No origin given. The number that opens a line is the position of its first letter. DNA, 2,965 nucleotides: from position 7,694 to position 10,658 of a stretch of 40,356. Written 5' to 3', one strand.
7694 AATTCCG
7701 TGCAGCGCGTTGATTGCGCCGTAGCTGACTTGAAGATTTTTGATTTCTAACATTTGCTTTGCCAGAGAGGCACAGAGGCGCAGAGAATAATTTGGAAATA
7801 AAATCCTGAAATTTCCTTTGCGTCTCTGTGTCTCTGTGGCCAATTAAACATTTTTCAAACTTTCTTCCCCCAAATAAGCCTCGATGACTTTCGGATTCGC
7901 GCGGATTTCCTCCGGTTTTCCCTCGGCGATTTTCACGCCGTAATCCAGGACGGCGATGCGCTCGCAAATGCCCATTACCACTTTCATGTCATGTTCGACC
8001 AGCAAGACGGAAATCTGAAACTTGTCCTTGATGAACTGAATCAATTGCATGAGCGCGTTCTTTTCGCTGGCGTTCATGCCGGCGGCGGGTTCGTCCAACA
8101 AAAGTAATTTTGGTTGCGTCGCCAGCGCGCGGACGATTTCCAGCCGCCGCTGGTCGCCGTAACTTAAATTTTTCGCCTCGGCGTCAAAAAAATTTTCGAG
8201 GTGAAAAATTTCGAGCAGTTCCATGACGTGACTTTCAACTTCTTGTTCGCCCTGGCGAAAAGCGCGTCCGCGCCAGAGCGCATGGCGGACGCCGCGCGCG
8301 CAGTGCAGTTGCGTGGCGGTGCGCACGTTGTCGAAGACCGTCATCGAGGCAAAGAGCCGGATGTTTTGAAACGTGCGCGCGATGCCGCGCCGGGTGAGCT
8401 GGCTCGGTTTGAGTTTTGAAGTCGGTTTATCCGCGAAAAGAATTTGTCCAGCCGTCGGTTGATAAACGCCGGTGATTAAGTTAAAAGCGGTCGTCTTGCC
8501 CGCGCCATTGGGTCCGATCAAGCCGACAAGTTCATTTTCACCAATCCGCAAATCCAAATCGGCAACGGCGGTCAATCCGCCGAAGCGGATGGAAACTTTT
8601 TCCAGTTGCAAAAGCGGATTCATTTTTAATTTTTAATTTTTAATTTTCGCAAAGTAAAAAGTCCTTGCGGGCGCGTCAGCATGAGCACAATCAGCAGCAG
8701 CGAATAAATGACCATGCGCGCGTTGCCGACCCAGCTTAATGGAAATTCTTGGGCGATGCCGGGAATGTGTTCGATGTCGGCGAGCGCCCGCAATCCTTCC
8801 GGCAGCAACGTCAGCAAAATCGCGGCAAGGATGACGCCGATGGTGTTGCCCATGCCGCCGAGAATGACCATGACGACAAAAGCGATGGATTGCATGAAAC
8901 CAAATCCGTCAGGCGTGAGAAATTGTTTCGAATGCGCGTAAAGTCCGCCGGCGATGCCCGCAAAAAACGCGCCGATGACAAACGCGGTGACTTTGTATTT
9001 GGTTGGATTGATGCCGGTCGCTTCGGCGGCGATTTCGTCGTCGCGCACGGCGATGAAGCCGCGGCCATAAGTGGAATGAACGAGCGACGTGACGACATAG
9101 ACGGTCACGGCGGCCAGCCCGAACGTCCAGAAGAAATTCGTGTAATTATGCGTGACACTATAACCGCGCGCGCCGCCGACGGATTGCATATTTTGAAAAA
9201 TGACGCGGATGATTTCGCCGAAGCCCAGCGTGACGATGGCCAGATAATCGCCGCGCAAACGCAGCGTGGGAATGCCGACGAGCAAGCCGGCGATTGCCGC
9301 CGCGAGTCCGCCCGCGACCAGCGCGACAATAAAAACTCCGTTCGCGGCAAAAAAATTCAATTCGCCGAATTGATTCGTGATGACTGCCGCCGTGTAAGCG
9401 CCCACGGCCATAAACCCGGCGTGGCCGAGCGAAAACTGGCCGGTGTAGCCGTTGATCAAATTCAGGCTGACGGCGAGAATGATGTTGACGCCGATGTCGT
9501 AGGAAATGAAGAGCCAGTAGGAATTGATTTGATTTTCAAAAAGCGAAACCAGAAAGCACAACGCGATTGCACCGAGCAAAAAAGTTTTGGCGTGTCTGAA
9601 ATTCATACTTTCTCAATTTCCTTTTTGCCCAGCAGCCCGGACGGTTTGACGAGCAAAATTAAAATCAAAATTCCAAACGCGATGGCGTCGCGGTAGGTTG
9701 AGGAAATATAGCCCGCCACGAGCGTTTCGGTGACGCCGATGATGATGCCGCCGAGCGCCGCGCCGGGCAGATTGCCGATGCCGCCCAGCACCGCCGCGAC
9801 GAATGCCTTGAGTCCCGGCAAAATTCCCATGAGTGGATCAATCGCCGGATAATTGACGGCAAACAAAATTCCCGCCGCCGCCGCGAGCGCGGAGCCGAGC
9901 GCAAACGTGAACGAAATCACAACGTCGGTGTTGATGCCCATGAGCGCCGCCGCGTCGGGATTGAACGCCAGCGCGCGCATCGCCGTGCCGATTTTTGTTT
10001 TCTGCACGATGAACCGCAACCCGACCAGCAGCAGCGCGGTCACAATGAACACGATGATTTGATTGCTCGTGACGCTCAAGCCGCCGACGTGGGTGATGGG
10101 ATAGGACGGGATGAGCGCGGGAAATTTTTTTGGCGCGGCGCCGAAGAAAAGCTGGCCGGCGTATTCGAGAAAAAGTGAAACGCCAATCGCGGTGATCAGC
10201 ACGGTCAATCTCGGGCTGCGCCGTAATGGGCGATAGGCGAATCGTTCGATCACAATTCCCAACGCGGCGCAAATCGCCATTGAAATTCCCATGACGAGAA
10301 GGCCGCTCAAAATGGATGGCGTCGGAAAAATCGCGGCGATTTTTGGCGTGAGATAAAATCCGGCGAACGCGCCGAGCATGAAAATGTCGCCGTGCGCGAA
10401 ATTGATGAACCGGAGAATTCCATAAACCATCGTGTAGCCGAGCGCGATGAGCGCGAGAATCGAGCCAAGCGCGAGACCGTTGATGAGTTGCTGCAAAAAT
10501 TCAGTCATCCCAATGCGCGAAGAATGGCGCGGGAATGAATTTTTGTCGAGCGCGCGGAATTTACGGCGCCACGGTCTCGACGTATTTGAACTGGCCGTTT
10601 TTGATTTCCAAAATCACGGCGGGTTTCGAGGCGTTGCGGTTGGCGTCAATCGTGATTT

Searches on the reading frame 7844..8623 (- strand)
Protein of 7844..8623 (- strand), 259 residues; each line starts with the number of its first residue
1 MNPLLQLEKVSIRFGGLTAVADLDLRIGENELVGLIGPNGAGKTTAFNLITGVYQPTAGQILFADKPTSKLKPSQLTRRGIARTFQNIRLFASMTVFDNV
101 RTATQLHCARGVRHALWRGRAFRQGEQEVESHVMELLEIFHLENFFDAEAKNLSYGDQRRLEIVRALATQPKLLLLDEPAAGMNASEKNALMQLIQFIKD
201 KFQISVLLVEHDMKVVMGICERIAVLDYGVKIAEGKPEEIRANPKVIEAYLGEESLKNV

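Call 45: search_protein_families(library=pfam, proteins=[window:7844-8623:-])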
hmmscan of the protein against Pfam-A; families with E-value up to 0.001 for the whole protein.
window:7844-8623:- (259 aa): 3 families
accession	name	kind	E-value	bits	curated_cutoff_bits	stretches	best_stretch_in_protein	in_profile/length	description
PF00005.33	ABC_tran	-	3.5e-33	115.6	25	1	22-180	3-136/137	ABC transporter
PF12399.14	BCA_ABC_TP_C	-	2.7e-14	52.8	25.5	1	231-254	2-25/27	Branched-chain amino acid ATP-binding cassette transporter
PF13304.12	AAA_21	-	1.7e-06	28.8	27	0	33-50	2-19/304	AAA domain, putative AbiEii toxin, Type IV TA system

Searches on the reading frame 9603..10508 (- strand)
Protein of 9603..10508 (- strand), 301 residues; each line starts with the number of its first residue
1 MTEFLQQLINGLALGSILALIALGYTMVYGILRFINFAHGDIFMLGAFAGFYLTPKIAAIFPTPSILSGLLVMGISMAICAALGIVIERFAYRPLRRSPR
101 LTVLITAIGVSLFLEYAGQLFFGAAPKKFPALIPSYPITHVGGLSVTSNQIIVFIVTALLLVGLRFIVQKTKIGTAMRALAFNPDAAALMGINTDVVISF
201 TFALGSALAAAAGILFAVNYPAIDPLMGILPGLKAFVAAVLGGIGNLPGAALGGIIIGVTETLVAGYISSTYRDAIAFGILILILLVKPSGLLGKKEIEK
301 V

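Call 46: search_protein_families(library=pfam, proteins=[window:9603-10508:-])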
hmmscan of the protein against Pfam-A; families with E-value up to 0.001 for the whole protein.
window:9603-10508:- (301 aa): 1 family
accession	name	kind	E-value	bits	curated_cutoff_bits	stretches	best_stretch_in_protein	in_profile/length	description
PF02653.21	BPD_transp_2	-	2.3e-43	148.7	26.8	1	8-285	2-269/269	Branched-chain amino acid transport system / permease component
